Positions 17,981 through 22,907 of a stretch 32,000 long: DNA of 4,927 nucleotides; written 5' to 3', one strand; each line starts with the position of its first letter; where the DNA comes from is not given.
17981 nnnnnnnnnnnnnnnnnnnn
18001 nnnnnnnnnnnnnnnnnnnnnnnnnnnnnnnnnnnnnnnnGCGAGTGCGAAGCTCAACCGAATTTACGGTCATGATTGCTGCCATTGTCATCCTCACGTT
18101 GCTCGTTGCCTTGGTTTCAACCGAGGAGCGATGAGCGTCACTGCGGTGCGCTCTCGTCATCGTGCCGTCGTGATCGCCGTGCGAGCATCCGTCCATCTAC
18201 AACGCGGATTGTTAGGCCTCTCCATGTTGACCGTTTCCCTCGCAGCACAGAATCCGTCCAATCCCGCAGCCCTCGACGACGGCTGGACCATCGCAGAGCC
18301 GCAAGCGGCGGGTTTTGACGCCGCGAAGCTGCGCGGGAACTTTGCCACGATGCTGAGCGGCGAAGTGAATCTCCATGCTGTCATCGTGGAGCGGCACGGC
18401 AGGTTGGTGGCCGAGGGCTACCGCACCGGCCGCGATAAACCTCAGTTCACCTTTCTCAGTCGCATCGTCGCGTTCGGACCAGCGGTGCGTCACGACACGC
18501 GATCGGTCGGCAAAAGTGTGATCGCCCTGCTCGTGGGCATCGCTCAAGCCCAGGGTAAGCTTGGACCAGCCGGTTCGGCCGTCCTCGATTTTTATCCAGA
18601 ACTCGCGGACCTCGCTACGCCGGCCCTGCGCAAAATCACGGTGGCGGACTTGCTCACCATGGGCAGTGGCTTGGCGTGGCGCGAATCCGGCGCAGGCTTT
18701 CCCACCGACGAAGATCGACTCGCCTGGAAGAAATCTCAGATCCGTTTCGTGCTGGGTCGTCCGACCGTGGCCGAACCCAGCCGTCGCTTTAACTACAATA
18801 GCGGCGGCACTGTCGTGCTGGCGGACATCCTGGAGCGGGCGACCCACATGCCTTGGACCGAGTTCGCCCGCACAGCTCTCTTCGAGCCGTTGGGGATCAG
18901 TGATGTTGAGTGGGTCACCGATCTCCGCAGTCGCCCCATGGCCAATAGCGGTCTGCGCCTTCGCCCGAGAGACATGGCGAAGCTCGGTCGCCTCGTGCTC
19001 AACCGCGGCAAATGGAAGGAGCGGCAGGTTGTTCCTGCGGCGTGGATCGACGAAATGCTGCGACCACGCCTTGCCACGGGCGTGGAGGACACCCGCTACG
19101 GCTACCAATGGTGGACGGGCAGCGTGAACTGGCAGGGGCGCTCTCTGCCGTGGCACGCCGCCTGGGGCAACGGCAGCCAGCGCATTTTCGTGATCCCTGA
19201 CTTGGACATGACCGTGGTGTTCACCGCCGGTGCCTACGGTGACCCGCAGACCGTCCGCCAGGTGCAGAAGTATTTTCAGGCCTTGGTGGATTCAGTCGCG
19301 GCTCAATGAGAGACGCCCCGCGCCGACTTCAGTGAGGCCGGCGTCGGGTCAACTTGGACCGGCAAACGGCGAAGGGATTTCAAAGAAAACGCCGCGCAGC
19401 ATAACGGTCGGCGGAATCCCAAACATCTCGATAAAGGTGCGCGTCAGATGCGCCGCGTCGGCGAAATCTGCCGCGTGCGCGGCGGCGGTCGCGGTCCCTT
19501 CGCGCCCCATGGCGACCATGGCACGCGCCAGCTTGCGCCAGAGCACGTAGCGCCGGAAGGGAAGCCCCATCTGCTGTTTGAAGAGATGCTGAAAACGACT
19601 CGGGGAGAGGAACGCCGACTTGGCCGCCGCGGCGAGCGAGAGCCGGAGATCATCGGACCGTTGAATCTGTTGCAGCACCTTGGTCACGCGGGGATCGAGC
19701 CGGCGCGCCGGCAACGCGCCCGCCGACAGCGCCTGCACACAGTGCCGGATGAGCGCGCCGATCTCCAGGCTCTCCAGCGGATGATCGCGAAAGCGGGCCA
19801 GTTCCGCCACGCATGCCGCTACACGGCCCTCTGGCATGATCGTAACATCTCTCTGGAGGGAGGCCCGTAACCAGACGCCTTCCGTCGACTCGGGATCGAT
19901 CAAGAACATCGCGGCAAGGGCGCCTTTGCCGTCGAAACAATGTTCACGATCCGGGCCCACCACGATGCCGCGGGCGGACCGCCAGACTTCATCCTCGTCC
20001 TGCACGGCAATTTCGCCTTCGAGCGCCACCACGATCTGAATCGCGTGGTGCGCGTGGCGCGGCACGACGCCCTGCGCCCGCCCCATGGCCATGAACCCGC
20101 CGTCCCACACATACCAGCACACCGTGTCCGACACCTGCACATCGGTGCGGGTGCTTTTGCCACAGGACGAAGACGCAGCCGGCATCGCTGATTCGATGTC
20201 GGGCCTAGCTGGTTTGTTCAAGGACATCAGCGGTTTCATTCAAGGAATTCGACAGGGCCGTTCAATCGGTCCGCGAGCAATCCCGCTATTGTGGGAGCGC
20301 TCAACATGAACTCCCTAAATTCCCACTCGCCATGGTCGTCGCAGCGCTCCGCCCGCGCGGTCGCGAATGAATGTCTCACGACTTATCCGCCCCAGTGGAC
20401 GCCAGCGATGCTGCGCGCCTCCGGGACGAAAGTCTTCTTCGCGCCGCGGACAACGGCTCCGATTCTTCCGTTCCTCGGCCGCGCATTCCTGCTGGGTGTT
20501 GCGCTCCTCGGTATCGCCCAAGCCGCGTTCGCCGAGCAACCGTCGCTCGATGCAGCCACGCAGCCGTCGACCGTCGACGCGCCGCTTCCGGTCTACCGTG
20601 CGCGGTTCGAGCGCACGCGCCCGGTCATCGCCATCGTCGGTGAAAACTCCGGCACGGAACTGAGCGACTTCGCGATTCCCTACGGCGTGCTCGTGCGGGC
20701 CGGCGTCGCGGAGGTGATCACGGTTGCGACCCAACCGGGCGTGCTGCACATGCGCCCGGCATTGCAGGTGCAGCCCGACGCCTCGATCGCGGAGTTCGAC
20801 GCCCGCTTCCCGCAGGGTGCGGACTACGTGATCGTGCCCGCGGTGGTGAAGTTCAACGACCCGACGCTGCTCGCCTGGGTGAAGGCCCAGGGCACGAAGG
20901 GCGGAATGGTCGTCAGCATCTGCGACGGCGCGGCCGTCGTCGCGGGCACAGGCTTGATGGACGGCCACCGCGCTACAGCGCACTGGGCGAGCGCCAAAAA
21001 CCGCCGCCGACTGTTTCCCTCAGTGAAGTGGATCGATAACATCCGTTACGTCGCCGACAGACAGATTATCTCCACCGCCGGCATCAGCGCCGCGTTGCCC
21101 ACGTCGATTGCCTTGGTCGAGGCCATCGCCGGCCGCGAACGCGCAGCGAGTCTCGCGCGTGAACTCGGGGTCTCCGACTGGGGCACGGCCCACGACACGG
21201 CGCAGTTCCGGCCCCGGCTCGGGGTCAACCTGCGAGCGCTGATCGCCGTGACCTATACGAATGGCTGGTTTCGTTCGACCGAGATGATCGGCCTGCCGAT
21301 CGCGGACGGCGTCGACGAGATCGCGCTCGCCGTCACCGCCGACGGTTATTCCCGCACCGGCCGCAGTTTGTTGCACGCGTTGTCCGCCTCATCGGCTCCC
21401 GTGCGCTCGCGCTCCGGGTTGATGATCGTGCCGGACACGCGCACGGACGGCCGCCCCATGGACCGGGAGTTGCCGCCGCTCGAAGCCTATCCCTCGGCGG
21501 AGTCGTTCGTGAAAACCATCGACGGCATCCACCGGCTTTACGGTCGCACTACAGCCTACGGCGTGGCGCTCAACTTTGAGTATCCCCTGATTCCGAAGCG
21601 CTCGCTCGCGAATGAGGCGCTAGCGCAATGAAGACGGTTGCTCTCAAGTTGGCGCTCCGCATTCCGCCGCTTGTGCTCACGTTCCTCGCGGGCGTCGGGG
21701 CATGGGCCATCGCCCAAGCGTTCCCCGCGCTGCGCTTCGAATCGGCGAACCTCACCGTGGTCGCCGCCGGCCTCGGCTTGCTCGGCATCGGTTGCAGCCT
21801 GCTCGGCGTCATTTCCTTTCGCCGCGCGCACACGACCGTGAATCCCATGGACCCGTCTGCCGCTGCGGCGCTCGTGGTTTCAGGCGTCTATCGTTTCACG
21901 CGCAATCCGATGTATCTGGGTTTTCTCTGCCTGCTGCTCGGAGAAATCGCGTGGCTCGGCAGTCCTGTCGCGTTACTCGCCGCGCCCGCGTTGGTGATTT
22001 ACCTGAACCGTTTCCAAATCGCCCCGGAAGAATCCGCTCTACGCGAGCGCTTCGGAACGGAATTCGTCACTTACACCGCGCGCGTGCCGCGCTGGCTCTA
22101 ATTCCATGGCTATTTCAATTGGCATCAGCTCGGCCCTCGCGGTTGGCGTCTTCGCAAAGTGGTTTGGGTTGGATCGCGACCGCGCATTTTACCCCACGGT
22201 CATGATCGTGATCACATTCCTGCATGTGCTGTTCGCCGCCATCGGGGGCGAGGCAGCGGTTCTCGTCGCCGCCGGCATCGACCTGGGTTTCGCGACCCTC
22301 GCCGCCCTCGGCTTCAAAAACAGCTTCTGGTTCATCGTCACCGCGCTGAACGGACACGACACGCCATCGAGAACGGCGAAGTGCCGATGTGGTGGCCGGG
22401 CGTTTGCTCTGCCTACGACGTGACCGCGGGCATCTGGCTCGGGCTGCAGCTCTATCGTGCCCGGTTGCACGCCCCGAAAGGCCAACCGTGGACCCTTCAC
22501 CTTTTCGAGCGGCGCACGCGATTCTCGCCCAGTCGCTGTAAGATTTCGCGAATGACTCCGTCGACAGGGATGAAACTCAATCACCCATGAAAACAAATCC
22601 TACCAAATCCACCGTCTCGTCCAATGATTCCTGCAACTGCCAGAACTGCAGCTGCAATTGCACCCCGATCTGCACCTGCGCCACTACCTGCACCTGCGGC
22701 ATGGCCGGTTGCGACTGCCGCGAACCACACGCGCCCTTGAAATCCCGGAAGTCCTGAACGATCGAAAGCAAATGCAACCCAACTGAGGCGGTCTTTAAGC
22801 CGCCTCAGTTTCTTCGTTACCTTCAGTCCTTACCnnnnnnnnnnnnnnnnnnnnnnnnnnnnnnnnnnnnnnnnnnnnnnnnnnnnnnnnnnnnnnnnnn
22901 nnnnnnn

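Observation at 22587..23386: Unannotated CxC-rich 56-aa ORF paired with a CorE-like, cysteine-tailed ECF sigma factor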

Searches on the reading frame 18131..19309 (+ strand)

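Call 3: search_protein_families(library=pfam, proteins=[window:18131-19309:+], max_evalue=0.1)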
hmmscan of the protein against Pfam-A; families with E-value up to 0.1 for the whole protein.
window:18131-19309:+ (392 aa): 1 family
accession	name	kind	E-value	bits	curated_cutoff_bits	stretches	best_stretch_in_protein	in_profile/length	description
PF00144.29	Beta-lactamase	-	5.4e-26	92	27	1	83-366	18-308/329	Beta-lactamase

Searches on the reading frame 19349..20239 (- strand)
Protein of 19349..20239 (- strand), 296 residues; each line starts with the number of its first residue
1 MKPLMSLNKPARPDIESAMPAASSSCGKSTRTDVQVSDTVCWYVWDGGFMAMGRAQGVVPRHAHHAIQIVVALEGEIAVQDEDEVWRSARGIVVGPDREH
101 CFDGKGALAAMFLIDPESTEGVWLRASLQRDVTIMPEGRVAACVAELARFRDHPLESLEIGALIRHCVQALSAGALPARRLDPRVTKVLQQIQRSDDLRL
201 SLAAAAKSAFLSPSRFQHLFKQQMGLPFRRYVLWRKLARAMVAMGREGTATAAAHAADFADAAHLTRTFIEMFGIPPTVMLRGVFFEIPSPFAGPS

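Call 3: search_protein_families(library=pfam, proteins=[window:19349-20239:-], max_evalue=0.1)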
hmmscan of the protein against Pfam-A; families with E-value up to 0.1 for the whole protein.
window:19349-20239:- (296 aa): 3 families
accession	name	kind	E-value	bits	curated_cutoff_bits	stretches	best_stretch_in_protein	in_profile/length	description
PF12833.13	HTH_18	-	1.6e-14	54.4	33.6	1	206-282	2-79/80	Helix-turn-helix domain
PF00165.29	HTH_AraC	-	0.00083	19.9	26.6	1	200-226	9-35/42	Bacterial regulatory helix-turn-helix proteins, AraC family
PF07883.17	Cupin_2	-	0.011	15.9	27.2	1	57-104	9-58/70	Cupin domain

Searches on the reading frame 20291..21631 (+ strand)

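Call 3: search_protein_families(library=pfam, proteins=[window:20291-21631:+], max_evalue=0.1)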
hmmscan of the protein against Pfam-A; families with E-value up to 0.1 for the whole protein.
window:20291-21631:+ (446 aa): 1 family
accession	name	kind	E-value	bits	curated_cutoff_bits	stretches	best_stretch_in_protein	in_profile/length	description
PF01965.30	DJ-1_PfpI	-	8.4e-17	61.9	26.6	1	120-270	9-157/165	DJ-1/PfpI family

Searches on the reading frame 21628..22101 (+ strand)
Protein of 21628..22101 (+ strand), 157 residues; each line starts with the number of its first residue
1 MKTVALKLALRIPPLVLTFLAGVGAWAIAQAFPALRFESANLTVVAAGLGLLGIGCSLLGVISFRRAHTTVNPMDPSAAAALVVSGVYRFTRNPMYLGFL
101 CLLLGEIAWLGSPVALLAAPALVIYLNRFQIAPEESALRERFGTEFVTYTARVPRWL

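Call 3: search_protein_families(library=pfam, proteins=[window:21628-22101:+], max_evalue=0.1)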
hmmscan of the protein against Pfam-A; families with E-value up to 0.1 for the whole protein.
window:21628-22101:+ (157 aa): 4 families
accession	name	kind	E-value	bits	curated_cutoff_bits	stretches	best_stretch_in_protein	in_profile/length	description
PF04191.18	PEMT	-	5.5e-12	46.5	25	1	44-144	4-104/105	Phospholipid methyltransferase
PF04140.19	ICMT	-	3.9e-07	30.8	24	1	77-139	30-94/95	Isoprenylcysteine carboxyl methyltransferase (ICMT) family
PF06966.17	DUF1295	-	0.011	15.7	20.4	1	31-151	102-233/235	Protein of unknown function (DUF1295)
PF10086.14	YhfC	-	0.062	13.2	24.2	0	81-117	3-38/222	YhfC intramembrane metalloprotease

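Call 4: search_protein_families(library=ncbifam, proteins=[window:21628-22101:+], max_evalue=0.1)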
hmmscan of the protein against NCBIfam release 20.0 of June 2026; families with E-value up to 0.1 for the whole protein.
window:21628-22101:+ (157 aa): 3 families
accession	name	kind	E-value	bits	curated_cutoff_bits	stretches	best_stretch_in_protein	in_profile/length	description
NF040696.1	isopcys_mtase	equivalog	1.5e-09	38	160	1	37-155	62-185/190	protein-S-isoprenylcysteine O-methyltransferase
TIGR04571.1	LmtA_Leptospira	exception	4.6e-08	33.1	325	1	53-156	62-162/252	lipid A Kdo2 1-phosphate O-methyltransferase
NF045656.1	MeththiolMtaseMddA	equivalog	0.01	15.1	270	1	84-154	167-234/238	methanethiol S-methyltransferase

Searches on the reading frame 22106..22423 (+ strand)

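Call 3: search_protein_families(library=pfam, proteins=[window:22106-22423:+], max_evalue=0.1)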
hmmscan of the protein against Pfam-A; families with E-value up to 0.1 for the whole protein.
window:22106-22423:+ (105 aa): 1 family
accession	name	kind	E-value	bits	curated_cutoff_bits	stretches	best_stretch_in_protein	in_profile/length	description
PF03203.19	MerC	-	0.011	16.7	27.6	1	6-64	42-103/108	MerC mercury resistance protein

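Call 4: search_protein_families(library=ncbifam, proteins=[window:22106-22423:+], max_evalue=0.1)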
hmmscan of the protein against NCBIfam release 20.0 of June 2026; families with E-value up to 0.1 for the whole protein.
window:22106-22423:+ (105 aa): 0 families

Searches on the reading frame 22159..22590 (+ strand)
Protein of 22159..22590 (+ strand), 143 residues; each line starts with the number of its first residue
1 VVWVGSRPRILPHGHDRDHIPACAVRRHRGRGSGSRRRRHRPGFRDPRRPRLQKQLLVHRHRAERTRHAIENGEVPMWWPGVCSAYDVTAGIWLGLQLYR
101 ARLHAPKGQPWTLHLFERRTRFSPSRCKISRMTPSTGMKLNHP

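Call 46: search_protein_families(library=pfam, proteins=[window:22159-22590:+], max_evalue=0.01)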
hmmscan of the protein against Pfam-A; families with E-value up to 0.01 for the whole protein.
window:22159-22590:+ (143 aa): 0 families

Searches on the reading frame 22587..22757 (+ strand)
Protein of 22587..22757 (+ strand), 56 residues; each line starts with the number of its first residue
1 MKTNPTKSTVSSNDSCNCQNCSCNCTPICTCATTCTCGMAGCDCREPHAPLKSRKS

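Call 3: search_protein_families(library=pfam, proteins=[window:22587-22757:+], max_evalue=0.1)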
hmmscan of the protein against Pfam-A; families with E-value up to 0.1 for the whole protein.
window:22587-22757:+ (56 aa): 0 families

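Call 4: search_protein_families(library=ncbifam, proteins=[window:22587-22757:+], max_evalue=0.1)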
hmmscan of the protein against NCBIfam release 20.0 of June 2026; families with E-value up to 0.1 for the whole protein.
window:22587-22757:+ (56 aa): 0 families

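Call 7: find_encoding_contigs(protein=window:22587-22757:+, flank=6000, max_places=6)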
Protein window:22587-22757:+ (56 aa): no gene with exactly this product is on record in the collection.

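Call 9: find_homologous_proteins(query=window:22587-22757:+, max_evalue=0.01)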
Query window:22587-22757:+: no candidate shares three 5-residue words with the query. No homologue found.

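Call 29: search_protein_representatives(protein=window:22587-22757:+)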
Query: 56 residues. Proteins with E-value up to 0.001 (for the whole library): 0; up to 1e-10: 0; up to 1e-30: 0. The best 0 are listed.

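Call 37: find_homologous_proteins(query=A2, max_evalue=0.01)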
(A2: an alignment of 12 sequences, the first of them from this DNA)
Query A2 (12 sequences) (56 aa, profile of the alignment): 44 proteins with E <= 0.01 among 3092 candidates.
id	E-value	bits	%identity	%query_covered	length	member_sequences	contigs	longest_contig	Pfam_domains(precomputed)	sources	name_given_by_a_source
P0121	5.1e-19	86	41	52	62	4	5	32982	-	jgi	-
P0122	7.5e-19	85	65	30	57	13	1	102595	-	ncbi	ncbi:MAG TPA: hypothetical protein VGD97_00240 [Lacunisphaera sp.]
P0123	2.2e-17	80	44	45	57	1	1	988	-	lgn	-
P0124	3.2e-17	80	52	45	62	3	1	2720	-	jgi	-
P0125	1.5e-16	78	56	29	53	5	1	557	-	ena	-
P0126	1.7e-16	78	40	45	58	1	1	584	-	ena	-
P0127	2.1e-16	77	36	45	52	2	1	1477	-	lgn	-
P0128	2.4e-16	77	36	77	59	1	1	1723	-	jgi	jgi:hypothetical protein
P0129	2.4e-16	77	39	55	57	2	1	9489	-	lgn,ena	-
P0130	3.1e-16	77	56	29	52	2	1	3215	-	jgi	jgi:hypothetical protein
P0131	4.6e-16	76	42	43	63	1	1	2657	-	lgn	-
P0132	1.4e-15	75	39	55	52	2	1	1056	-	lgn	-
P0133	1.6e-15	74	50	29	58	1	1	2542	-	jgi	jgi:hypothetical protein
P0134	1.8e-15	74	36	73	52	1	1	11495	-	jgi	jgi:hypothetical protein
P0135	2.2e-15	74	29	55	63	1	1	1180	-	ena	-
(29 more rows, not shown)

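Call 57: search_solved_structures(query=window:22587-22754:+, max_evalue=10, show_alignments=3)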
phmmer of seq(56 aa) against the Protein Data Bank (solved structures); distinct sequences matched with E-value up to 10: 1.
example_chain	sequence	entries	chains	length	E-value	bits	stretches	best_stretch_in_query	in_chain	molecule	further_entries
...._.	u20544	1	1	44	1.5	12.5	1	14-50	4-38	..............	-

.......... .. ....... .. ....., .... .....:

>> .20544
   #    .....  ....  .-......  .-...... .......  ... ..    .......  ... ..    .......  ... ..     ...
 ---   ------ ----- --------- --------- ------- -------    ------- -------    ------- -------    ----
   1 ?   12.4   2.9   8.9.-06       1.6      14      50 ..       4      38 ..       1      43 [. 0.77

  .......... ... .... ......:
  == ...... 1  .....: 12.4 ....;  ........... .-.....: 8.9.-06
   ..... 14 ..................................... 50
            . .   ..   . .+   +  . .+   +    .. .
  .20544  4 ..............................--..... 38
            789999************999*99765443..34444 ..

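Call 72: search_dna_similar(query=window:22587-22754:+, collection=plasmids, mode=protein, max_evalue=1, max_rows=10)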
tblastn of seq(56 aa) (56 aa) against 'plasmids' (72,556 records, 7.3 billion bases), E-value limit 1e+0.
No match.
